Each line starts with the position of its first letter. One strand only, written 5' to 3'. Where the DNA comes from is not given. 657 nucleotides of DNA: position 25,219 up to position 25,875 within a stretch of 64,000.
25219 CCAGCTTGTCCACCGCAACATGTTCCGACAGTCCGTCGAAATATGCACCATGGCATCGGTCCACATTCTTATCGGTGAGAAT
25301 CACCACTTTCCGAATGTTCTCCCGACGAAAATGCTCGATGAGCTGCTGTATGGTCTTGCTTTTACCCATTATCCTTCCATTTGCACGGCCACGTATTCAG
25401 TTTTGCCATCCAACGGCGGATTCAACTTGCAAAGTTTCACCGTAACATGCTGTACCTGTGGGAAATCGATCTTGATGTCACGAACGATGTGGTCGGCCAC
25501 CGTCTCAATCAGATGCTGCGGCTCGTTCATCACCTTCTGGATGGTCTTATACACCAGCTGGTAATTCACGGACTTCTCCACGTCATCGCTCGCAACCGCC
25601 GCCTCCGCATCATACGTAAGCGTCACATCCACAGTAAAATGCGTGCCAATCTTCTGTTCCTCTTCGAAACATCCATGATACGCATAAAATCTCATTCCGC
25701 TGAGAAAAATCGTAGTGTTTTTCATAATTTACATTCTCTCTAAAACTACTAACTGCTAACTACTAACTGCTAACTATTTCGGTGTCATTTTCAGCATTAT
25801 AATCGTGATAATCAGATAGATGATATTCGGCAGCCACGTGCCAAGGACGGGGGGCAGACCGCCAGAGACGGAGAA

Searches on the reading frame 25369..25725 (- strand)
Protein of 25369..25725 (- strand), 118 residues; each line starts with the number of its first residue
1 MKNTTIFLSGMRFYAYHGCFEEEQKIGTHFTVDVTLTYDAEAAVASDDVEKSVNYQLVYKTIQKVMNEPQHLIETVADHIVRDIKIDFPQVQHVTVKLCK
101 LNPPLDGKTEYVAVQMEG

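Call 10: find_encoding_contigs(protein=window:25369-25725:-, flank=10000, max_places=10)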
Protein window:25369-25725:- (118 aa): 21 contigs read that carry it; 10 places shown.
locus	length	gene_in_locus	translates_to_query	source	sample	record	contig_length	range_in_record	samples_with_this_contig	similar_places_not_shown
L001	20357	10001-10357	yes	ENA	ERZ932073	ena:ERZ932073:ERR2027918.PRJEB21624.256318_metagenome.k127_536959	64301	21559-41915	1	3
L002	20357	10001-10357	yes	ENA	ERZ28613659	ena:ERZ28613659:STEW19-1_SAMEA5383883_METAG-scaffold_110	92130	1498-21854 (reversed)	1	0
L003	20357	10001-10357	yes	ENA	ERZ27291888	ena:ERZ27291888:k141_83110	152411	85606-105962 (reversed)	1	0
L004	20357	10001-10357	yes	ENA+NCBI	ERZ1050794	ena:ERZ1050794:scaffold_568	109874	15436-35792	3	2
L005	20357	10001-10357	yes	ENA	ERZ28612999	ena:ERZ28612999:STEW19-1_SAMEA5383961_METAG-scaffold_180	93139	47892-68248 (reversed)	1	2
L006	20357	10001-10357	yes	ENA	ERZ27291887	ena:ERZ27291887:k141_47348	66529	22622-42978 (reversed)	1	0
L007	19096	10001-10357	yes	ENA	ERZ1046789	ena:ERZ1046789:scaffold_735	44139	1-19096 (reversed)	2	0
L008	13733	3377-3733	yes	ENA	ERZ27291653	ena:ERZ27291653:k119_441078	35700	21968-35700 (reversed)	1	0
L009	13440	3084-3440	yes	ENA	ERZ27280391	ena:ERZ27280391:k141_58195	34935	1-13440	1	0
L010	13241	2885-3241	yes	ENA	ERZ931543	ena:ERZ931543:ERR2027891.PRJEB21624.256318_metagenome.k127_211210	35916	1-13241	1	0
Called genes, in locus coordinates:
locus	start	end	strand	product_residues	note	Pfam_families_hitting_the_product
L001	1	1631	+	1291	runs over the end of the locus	PF13860:FlgD_ig (faint), PF01364:Peptidase_C25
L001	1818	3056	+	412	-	PF19572:PorV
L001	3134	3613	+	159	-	PF02542:YgbB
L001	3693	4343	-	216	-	PF00702:Hydrolase, PF12710:HAD, PF13419:HAD_2, PF13242:Hydrolase_like (weak)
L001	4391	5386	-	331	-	PF21948:LplA-B_cat, PF03099:BPL_LplA_LipB, PF10437:Lip_prot_lig_C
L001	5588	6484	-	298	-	PF04055:Radical_SAM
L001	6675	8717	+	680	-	PF00930:DPPIV_N (faint), PF25174:Beta-prop_THOC3 (faint), PF26549:Tricorn_N, PF26550:Tricorn_2nd (weak), PF00756:Esterase (weak), PF02129:Peptidase_S15, PF00561:Abhydrolase_1 (weak), PF00326:Peptidase_S9, +1 more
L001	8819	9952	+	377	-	PF03739:LptF_LptG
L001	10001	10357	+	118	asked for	PF02152:FolB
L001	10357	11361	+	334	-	PF13685:Fe-ADH_2 (faint), PF01761:DHQ_synthase, PF24621:DHQS_C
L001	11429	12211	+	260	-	PF01048:PNP_UDP_1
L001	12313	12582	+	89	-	PF01197:Ribosomal_L31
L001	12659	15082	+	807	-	PF02190:LON_substr_bdg, PF08298:AAA_PrkA (faint), PF00004:AAA, PF07728:AAA_5, PF22667:Lon_lid, PF05362:Lon_C, PF13541:ChlI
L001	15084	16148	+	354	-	PF02492:cobW (faint), PF03308:MeaB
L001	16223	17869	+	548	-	PF00245:Alk_phosphatase, PF01676:Metalloenzyme (faint)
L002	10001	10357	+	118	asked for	PF02152:FolB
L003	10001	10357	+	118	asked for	PF02152:FolB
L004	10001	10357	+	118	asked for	PF02152:FolB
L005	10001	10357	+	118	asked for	PF02152:FolB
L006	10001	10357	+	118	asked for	PF02152:FolB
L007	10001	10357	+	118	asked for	PF02152:FolB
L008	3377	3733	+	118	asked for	PF02152:FolB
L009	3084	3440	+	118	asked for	PF02152:FolB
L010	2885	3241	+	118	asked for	PF02152:FolB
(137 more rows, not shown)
